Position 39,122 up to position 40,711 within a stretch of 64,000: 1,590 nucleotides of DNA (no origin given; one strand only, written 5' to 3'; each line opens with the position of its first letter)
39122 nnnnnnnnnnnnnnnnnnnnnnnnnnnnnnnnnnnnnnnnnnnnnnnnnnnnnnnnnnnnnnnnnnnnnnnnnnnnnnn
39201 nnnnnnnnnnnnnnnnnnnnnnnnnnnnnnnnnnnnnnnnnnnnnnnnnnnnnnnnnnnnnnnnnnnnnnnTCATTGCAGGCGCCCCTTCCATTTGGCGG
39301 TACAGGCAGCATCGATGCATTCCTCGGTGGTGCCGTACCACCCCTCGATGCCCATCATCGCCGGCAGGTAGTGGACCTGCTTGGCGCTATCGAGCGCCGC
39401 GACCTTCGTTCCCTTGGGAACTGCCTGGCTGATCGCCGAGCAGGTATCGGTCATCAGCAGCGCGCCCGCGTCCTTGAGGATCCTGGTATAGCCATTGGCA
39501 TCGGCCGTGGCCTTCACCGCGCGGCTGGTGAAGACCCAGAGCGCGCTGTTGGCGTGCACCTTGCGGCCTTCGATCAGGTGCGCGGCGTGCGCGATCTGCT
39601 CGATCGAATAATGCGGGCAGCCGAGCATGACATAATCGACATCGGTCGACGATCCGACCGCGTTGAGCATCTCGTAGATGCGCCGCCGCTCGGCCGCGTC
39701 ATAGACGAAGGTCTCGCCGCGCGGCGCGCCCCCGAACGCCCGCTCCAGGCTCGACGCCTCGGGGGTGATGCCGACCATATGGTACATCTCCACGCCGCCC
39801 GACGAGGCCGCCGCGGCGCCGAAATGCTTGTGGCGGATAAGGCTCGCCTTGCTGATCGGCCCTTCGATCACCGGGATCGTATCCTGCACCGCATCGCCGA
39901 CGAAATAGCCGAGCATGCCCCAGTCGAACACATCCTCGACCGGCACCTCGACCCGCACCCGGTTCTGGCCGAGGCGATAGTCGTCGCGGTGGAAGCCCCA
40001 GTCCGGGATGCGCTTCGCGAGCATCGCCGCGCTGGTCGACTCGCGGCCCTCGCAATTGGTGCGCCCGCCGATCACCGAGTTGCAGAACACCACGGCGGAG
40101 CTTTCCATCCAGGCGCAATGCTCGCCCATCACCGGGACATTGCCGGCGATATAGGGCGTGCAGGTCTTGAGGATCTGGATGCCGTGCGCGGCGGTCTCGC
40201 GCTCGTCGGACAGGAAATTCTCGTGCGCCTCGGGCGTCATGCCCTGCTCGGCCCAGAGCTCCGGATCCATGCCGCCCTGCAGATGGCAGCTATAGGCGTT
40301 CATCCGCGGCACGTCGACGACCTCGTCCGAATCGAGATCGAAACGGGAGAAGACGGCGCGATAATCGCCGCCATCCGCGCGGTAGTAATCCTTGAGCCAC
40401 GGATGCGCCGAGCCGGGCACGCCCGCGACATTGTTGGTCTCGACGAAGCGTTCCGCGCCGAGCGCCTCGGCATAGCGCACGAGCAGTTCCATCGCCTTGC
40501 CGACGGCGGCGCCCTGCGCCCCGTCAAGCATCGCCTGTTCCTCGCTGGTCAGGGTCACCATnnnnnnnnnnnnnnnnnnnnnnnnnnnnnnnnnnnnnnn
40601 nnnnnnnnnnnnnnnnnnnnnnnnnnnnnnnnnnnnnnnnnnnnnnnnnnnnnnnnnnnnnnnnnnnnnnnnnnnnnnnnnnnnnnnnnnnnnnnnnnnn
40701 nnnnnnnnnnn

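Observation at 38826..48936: Uncharacterised catabolic regulon built on split aconitase X, a divergent IlvD dehydratase and an FAD oxidoreductase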

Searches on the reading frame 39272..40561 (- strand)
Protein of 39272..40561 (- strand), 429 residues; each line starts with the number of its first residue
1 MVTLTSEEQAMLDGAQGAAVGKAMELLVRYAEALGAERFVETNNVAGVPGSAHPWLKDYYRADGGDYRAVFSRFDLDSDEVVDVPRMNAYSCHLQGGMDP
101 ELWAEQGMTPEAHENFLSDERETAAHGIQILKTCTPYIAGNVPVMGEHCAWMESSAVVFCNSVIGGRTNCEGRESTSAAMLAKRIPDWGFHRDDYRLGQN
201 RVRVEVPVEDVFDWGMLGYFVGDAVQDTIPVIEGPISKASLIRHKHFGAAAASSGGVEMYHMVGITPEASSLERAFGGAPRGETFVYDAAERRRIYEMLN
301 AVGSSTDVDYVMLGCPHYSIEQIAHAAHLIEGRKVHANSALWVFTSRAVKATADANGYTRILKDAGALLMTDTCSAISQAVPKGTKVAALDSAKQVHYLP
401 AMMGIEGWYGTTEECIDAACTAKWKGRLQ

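Call 3: search_protein_families(library=pfam, proteins=[window:39272-40561:-])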
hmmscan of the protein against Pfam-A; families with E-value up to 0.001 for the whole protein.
window:39272-40561:- (429 aa): 2 families
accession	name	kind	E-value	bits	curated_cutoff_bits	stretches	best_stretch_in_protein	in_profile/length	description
PF04412.18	AcnX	-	1.3e-105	353.8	31.5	1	3-417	2-400/400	Aconitase X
PF00330.25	Aconitase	-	6.8e-07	29.1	28.7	1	305-376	338-416/463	Aconitase family (aconitate hydratase)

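Call 4: search_protein_families(library=ncbifam, proteins=[window:39272-40561:-])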
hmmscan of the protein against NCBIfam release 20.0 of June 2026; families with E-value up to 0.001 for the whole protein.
window:39272-40561:- (429 aa): 10 families
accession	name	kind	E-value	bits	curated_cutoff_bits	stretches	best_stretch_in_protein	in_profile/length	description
NF051439.1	C3LHypDHLhpIPSEAE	equivalog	2.4e-60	204.5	700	1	2-426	144-550/555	cis-3-hydroxy-L-proline dehydratase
NF001614.1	PRK00402.1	subfamily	1.8e-07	30.2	385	1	305-376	287-360/415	aconitase/3-isopropylmalate dehydratase large subunit family protein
NF004016.0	PRK05478.1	subfamily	4.1e-07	28.9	510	1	305-376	337-410/468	3-isopropylmalate dehydratase large subunit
NF009116.0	PRK12466.1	subfamily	1e-06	27.6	531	1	305-376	339-412/472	3-isopropylmalate dehydratase large subunit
TIGR00170.1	leuC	equivalog_domain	1.5e-05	23.8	560.25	1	306-376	337-410/466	3-isopropylmalate dehydratase large subunit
TIGR01343.1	hacA_fam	subfamily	2.4e-05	23.1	385.7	1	306-376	285-357/412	homoaconitate hydratase family protein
NF005558.0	PRK07229.1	equivalog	7.1e-05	21.6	612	1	306-376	287-359/647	aconitate hydratase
TIGR02086.1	IPMI_arch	subfamily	0.00025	19.9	410.15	1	305-375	282-354/411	3-isopropylmalate dehydratase/homoaconitate hydratase family large subunit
TIGR02083.1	LEU2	equivalog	0.00059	18.9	610.65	1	305-375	289-361/419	3-isopropylmalate dehydratase large subunit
TIGR01342.1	acon_putative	hypoth_equivalog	0.00087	17.6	719.15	0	306-377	284-357/655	putative aconitate hydratase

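Call 6: find_homologous_proteins(query=window:39272-40561:-)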
Query window:39272-40561:- (429 aa): 4147 proteins with E <= 0.001 among 8000 candidates; the best 120 are listed.
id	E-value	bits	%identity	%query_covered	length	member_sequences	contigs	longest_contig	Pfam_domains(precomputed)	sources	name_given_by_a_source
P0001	4.5e-293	989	100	100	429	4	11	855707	PF28406.1,PF04412.20,PF00330.26,PF28403.1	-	-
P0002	2.0e-282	954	96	100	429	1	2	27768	PF28406.1,PF04412.20,PF00330.26,PF28403.1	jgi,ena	-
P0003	3.0e-282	954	96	100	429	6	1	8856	PF28406.1,PF04412.20,PF00330.26,PF28403.1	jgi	jgi:predicted aconitase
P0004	3.7e-278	940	94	100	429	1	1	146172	PF28406.1,PF04412.20,PF00330.26,PF28403.1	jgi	jgi:predicted aconitase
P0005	2.5e-277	938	95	100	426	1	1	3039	PF28406.1,PF04412.20,PF00330.26,PF28403.1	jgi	jgi:predicted aconitase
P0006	3.5e-268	907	91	100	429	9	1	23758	PF28406.1,PF04412.20,PF00330.26,PF28403.1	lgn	-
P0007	7.4e-260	880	89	100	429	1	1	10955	PF28406.1,PF04412.20,PF00330.26,PF28403.1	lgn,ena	-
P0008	5.2e-257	871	87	100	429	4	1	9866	PF28406.1,PF04412.20,PF00330.26,PF28403.1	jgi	jgi:predicted aconitase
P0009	8.4e-257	870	87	100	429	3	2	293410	PF28406.1,PF04412.20,PF00330.26,PF28403.1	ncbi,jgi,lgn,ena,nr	ncbi:MAG TPA: aconitase X catalytic domain-containing protein [Sphingomonadaceae bacterium]|nr:aconi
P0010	2.3e-256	868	87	100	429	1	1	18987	PF28406.1,PF04412.20,PF00330.26,PF28403.1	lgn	-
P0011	4.4e-256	868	87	100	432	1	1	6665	PF28406.1,PF04412.20,PF00330.26,PF28403.1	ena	-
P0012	7.4e-256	867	86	100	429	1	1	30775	PF28406.1,PF04412.20,PF00330.26,PF28403.1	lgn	-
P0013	1.2e-254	863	86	100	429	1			PF28406.1,PF04412.20,PF00330.26,PF28403.1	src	-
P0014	4.7e-254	861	87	100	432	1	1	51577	PF28406.1,PF04412.20,PF00330.26,PF28403.1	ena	-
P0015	1.8e-253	859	86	100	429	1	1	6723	PF28406.1,PF04412.20,PF00330.26,PF28403.1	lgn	-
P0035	5.0e-249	844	86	100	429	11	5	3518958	PF28406.1,PF04412.20,PF00330.26,PF28403.1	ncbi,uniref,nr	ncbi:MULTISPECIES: aconitase X catalytic domain-containing protein [Sphingobium]|uniref:aconitase X 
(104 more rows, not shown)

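Call 16: search_solved_structures(query=window:39272-40561:-, show_alignments=3)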
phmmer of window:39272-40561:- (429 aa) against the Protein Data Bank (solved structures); distinct sequences matched with E-value up to 0.001: 4.
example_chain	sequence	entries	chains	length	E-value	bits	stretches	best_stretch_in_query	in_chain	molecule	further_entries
7cnr_A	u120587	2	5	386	2.8e-50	174.7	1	4-398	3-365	DUF521 domain-containing protein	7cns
7d2r_A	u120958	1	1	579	1.4e-39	139.4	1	3-428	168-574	cis-3-hydroxy-L-proline dehydratase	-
7cnq_A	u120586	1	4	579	2.4e-38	135.3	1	3-428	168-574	cis-3-hydroxy-L-proline dehydratase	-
7cnp_A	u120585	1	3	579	2.4e-38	135.3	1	3-428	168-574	cis-3-hydroxy-L-proline dehydratase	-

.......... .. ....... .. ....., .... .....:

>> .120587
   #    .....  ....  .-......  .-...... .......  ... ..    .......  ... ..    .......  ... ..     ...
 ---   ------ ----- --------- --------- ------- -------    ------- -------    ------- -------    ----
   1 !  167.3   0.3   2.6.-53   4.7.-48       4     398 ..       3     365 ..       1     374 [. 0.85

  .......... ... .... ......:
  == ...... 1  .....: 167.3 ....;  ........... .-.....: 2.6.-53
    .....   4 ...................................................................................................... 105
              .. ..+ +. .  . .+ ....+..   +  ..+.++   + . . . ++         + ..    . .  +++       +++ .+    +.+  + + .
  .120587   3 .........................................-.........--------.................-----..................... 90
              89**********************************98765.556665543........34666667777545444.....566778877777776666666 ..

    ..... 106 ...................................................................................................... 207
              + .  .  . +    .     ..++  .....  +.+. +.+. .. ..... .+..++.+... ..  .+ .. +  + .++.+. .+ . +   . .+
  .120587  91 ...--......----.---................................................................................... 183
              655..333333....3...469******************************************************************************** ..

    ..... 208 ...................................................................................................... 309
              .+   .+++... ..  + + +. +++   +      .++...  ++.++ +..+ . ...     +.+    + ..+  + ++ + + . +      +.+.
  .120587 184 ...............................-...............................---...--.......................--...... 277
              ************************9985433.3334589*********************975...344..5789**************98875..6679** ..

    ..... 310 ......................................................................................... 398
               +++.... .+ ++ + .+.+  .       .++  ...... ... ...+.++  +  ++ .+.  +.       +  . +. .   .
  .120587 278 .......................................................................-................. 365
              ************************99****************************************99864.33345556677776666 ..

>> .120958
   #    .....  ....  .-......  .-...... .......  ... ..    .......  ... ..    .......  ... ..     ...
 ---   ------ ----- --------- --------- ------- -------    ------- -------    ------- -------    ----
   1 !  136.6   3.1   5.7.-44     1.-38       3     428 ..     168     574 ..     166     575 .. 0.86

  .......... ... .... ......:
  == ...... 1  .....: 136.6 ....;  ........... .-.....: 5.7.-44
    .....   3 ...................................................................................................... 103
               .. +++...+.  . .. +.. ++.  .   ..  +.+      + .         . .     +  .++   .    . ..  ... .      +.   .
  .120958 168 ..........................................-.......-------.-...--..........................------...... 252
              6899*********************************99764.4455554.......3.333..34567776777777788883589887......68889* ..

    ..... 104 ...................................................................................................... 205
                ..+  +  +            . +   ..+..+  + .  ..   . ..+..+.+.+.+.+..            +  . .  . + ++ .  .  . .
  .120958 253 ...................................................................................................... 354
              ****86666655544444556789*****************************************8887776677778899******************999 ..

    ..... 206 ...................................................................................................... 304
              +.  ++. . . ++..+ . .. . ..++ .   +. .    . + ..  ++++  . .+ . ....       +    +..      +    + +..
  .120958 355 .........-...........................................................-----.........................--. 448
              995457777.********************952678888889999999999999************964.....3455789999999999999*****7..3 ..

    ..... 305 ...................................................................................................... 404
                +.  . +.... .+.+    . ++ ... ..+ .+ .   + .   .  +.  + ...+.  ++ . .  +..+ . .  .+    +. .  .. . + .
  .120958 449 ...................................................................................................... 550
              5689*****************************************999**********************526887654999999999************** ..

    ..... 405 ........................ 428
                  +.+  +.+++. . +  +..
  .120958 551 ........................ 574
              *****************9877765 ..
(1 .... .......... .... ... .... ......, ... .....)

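Call 27: find_encoding_contigs(protein=P0035, flank=10000, max_places=3)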
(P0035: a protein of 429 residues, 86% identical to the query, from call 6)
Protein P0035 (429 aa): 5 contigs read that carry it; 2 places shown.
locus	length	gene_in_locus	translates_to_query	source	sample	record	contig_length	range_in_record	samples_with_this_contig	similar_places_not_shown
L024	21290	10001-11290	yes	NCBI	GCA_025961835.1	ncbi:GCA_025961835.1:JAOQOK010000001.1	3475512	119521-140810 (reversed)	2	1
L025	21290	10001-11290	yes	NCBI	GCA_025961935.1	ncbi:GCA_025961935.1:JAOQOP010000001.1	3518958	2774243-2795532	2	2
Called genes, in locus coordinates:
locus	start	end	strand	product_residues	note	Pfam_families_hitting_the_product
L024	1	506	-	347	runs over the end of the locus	PF01628:HrcA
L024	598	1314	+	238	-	PF01138:RNase_PH, PF03725:RNase_PH_C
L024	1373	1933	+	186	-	-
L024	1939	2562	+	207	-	PF01725:Ham1p_like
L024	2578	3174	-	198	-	PF00188:CAP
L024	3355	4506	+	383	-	PF04055:Radical_SAM, PF06969:HemN_C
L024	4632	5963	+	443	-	PF08816:Ivy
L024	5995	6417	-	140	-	PF00472:RF-1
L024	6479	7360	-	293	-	-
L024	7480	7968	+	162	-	PF13492:GAF_3 (faint), PF01590:GAF, PF13185:GAF_2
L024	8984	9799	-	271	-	PF04376:ATE_N, PF04377:ATE_C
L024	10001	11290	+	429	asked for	PF04412:AcnX, PF28403:AcnX_2nd, PF00330:Aconitase (weak), PF28406:AcnX_3rd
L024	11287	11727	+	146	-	PF01989:AcnX_swivel_put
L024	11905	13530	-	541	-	PF28550:DUF8436, PF01266:DAO (faint), PF21688:FAD-depend_C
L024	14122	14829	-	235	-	PF13676:TIR_2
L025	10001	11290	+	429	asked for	PF04412:AcnX, PF28403:AcnX_2nd, PF00330:Aconitase (weak), PF28406:AcnX_3rd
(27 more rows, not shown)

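Call 28: search_protein_representatives(protein=window:39272-40561:-)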
Query: 429 residues. Proteins with E-value up to 0.001 (for the whole library): 2354; up to 1e-10: 1405; up to 1e-30: 465. The best 150 are listed.
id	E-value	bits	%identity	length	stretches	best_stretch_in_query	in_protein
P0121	3.9e-180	615.7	62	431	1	2-425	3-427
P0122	7.9e-144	496.1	53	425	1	3-428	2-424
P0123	1.7e-142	491.7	52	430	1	3-428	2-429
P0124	5.3e-130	450.5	50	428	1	4-426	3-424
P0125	6.7e-111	387.6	46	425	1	4-428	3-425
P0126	1.9e-107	376.2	66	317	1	3-254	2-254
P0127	5.9e-107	374.6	54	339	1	3-343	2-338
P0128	8.6e-105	367.5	84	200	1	1-190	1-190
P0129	1.6e-99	350.1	45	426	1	4-425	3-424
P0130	2.6e-96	339.5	40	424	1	3-426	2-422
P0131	1.2e-95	337.4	43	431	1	4-428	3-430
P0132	9.0e-95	334.5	46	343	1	88-428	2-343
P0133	5.1e-93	328.7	68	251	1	98-327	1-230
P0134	8.2e-93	328.0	43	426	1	4-425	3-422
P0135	9.1e-93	327.9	41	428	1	3-427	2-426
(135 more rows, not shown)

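Call 30: find_encoding_contigs(protein=P0121, flank=10000, max_places=3)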
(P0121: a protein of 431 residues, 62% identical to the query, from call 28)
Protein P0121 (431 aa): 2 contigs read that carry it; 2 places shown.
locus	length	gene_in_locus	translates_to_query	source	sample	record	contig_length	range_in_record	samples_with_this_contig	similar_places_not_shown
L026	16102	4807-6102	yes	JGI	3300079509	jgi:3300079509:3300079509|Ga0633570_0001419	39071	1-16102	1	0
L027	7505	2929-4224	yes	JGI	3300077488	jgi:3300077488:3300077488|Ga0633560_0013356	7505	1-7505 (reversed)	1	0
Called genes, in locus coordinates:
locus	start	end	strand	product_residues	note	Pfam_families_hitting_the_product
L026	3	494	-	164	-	?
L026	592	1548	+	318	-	PF00685:Sulfotransfer_1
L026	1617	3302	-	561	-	PF00920:ILVD_EDD_N, PF24877:ILV_EDD_C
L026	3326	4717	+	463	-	PF07690:MFS_1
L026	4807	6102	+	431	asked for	PF04412:AcnX, PF28403:AcnX_2nd, PF28406:AcnX_3rd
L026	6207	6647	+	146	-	PF01989:AcnX_swivel_put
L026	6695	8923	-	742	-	PF02225:PA (weak), PF04389:Peptidase_M28, PF04253:TFR_dimer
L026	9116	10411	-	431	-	PF07992:Pyr_redox_2 (faint), PF01266:DAO, PF12831:FAD_oxidored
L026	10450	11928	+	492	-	PF00749:tRNA-synt_1c, PF19269:Anticodon_2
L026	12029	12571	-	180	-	-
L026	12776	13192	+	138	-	PF00135:COesterase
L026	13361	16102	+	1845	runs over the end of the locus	PF14587:Glyco_hydr_30_2 (faint), PF02055:Glyco_hydro_30, PF05345:He_PIG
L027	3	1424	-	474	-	?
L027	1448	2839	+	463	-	PF07690:MFS_1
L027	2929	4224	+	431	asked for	PF04412:AcnX, PF28403:AcnX_2nd, PF28406:AcnX_3rd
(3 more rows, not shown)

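Call 37: find_encoding_contigs(protein=P0122, flank=10000, max_places=3)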
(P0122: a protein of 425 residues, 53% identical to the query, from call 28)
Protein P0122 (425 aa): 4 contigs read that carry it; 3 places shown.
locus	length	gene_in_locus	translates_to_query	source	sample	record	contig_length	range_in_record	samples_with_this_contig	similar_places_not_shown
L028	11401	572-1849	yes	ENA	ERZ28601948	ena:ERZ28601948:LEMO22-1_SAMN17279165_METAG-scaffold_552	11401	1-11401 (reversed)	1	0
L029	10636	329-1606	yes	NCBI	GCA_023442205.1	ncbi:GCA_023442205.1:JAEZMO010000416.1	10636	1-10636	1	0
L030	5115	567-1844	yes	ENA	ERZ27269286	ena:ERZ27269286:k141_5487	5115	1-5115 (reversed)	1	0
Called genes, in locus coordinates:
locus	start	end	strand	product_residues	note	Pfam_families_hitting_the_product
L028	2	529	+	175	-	?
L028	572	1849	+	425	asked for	PF04412:AcnX, PF28403:AcnX_2nd, PF28406:AcnX_3rd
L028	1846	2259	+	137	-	PF01989:AcnX_swivel_put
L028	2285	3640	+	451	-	PF00083:Sugar_tr, PF06779:MFS_4, PF07690:MFS_1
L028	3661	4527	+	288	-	PF00015:MCPsignal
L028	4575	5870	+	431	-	-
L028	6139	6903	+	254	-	PF13354:Beta-lactamase2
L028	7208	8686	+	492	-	PF02463:SMC_N (faint), PF03193:RsgA_GTPase (faint), PF13555:AAA_29 (faint), PF00005:ABC_tran, PF00350:Dynamin_N (faint), PF13304:AAA_21 (faint), PF00005:ABC_tran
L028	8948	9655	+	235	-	PF03734:YkuD, PF01471:PG_binding_1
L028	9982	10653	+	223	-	PF01177:Asp_Glu_race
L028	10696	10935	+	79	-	-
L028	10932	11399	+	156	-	?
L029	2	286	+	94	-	?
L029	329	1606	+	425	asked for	PF04412:AcnX, PF28403:AcnX_2nd, PF28406:AcnX_3rd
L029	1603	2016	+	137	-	PF01989:AcnX_swivel_put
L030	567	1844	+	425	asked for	PF04412:AcnX, PF28403:AcnX_2nd, PF28406:AcnX_3rd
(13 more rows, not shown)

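Call 38: find_encoding_contigs(protein=P0123, flank=10000, max_places=3)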
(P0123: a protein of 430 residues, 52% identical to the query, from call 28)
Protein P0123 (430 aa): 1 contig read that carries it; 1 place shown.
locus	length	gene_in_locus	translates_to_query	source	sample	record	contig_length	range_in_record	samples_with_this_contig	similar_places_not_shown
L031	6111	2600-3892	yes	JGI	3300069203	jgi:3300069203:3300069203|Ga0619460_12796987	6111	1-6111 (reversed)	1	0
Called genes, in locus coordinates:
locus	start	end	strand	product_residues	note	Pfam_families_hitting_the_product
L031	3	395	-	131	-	?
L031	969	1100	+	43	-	-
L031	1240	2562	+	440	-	PF07992:Pyr_redox_2 (faint), PF00890:FAD_binding_2 (weak), PF01266:DAO (weak), PF12831:FAD_oxidored, PF13450:NAD_binding_8 (weak)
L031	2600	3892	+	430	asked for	PF04412:AcnX, PF28403:AcnX_2nd, PF28406:AcnX_3rd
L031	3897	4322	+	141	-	PF01989:AcnX_swivel_put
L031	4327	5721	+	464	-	PF00083:Sugar_tr, PF07690:MFS_1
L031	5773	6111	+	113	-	?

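Call 39: find_encoding_contigs(protein=P0124, flank=10000, max_places=3)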
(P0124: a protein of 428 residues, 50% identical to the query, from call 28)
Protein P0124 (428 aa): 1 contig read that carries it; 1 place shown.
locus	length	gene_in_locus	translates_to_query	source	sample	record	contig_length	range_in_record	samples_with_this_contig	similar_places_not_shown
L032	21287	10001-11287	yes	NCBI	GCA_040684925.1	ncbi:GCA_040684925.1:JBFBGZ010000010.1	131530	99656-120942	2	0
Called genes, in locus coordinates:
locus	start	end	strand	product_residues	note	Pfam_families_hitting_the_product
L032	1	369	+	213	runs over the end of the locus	PF01370:Epimerase, PF05368:NmrA, PF13460:NAD_binding_10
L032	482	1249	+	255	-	PF05368:NmrA, PF13460:NAD_binding_10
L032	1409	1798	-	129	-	-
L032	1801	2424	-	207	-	-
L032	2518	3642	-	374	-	PF01548:DEDD_Tnp_IS110, PF02371:Transposase_20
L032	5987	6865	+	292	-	PF09339:HTH_IclR, PF01614:IclR_C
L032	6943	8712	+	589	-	PF00920:ILVD_EDD_N, PF24877:ILV_EDD_C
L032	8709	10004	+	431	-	PF00890:FAD_binding_2 (weak), PF01266:DAO (weak), PF07992:Pyr_redox_2 (faint), PF12831:FAD_oxidored, PF13450:NAD_binding_8 (weak)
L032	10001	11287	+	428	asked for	PF04412:AcnX, PF28403:AcnX_2nd, PF28406:AcnX_3rd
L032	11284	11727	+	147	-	PF01989:AcnX_swivel_put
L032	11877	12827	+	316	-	PF13379:NMT1_2, PF09084:NMT1, PF14503:YhfZ_C (weak), PF12974:Phosphonate-bd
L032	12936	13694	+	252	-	PF00561:Abhydrolase_1, PF12697:Abhydrolase_6, PF12146:Hydrolase_4, PF06821:Ser_hydrolase (weak)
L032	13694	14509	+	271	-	PF00106:adh_short, PF01370:Epimerase, PF08659:KR, PF13561:adh_short_C2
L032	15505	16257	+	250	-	-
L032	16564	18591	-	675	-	-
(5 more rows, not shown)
